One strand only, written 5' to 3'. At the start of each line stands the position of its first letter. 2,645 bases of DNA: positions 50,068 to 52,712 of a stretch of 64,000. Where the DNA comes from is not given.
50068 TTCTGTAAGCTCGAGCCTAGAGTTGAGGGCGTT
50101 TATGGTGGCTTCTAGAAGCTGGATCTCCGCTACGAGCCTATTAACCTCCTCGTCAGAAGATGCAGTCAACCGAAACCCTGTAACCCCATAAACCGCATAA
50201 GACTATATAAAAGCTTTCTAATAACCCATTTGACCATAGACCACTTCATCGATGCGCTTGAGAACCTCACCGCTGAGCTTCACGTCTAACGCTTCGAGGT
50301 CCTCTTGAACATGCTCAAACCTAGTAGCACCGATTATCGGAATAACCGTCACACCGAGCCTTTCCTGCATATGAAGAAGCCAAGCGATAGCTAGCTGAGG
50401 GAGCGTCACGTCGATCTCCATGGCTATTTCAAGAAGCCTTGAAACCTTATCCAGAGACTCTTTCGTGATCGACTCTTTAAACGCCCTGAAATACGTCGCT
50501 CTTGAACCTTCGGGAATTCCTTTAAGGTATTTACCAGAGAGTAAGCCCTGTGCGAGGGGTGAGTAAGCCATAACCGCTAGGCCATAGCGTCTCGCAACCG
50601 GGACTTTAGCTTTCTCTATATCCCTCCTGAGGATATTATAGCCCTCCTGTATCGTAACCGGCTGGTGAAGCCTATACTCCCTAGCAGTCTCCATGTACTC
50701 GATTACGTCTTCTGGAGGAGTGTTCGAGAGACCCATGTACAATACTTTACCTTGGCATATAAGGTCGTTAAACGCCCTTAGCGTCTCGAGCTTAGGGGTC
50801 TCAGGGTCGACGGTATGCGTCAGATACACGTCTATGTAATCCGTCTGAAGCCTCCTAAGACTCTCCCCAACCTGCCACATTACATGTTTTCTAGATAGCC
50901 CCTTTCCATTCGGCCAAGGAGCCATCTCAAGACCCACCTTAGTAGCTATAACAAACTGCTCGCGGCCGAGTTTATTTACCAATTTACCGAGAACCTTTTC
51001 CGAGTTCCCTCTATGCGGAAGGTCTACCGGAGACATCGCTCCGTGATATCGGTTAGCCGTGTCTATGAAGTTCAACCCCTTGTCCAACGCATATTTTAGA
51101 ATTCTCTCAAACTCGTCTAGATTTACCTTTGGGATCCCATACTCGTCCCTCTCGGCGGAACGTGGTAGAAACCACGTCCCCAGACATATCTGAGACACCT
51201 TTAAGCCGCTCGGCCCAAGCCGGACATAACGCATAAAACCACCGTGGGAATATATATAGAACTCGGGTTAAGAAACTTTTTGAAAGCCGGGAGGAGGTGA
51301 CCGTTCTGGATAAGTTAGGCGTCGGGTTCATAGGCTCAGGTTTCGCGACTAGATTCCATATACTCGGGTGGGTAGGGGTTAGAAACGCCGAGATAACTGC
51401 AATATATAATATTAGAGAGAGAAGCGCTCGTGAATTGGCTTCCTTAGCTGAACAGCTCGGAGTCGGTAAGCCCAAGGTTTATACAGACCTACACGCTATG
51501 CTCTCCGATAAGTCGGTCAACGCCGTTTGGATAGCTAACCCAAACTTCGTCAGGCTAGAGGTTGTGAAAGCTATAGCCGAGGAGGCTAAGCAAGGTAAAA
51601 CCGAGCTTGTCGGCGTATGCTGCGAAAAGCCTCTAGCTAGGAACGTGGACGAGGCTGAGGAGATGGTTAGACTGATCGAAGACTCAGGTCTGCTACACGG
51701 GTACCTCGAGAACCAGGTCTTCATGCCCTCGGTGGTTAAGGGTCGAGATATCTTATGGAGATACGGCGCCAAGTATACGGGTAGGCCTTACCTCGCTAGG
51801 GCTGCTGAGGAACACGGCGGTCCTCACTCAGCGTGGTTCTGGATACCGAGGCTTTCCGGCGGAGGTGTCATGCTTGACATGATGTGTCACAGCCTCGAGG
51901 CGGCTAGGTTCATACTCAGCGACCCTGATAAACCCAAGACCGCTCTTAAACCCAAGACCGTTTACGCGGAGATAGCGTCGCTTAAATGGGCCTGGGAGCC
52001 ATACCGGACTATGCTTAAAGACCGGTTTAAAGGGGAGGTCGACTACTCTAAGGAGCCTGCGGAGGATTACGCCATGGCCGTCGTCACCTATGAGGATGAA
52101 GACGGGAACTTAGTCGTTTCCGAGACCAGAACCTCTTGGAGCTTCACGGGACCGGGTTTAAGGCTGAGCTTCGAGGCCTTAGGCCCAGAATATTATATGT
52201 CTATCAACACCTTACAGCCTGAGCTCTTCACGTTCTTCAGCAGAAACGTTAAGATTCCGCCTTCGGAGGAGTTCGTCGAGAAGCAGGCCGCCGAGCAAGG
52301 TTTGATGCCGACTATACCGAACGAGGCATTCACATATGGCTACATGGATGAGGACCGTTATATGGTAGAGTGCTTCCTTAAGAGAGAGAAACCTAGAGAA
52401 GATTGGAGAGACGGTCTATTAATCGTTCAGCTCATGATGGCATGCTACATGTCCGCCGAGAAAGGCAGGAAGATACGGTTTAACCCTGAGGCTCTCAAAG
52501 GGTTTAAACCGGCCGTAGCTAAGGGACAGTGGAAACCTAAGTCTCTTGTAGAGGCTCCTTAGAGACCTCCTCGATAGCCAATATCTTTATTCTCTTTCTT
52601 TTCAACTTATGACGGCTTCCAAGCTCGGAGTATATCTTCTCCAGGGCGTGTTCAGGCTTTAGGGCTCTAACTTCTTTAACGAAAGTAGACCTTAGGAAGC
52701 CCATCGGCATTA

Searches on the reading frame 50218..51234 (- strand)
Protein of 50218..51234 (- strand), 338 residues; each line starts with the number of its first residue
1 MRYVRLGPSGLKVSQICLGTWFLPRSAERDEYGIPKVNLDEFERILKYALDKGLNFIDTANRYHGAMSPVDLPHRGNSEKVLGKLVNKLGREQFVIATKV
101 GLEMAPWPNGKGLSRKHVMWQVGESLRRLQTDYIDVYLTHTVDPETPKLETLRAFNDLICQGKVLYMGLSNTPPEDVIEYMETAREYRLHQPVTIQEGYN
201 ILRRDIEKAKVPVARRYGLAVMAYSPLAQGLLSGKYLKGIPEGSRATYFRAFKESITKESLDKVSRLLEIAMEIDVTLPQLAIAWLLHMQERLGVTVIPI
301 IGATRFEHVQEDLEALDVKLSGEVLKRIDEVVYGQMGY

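Call 11: search_protein_families(library=pfam, proteins=[window:50218-51234:-], max_evalue=0.001)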
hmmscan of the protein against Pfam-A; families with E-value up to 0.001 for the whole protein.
window:50218-51234:- (338 aa): 1 family
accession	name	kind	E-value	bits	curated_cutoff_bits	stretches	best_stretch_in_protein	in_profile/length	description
PF00248.27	Aldo_ket_red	-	2.1e-62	211.3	24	1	16-331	2-289/291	Aldo/keto reductase family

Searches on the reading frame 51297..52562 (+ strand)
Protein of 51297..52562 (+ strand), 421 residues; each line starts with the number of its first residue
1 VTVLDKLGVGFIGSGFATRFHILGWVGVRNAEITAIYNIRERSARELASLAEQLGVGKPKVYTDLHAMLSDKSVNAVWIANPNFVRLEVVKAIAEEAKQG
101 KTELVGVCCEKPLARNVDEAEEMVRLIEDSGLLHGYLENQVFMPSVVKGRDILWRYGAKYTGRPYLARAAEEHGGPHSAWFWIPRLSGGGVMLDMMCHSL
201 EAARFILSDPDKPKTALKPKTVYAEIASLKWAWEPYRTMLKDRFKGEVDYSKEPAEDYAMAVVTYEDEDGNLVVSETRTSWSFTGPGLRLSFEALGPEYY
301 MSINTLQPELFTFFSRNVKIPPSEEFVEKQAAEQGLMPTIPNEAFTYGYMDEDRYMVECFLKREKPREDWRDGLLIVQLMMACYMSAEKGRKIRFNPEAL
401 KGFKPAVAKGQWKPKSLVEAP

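Call 11: search_protein_families(library=pfam, proteins=[window:51297-52562:+], max_evalue=0.001)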
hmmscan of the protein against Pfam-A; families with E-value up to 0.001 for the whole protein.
window:51297-52562:+ (421 aa): 2 families
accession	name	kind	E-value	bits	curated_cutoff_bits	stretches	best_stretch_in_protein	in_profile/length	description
PF01408.29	GFO_IDH_MocA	-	3.7e-18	66.8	24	1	8-132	2-114/120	Oxidoreductase family, NAD-binding Rossmann fold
PF22725.1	GFO_IDH_MocA_C3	-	8.7e-10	39.1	27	1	161-282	13-105/124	GFO/IDH/MocA C-terminal domain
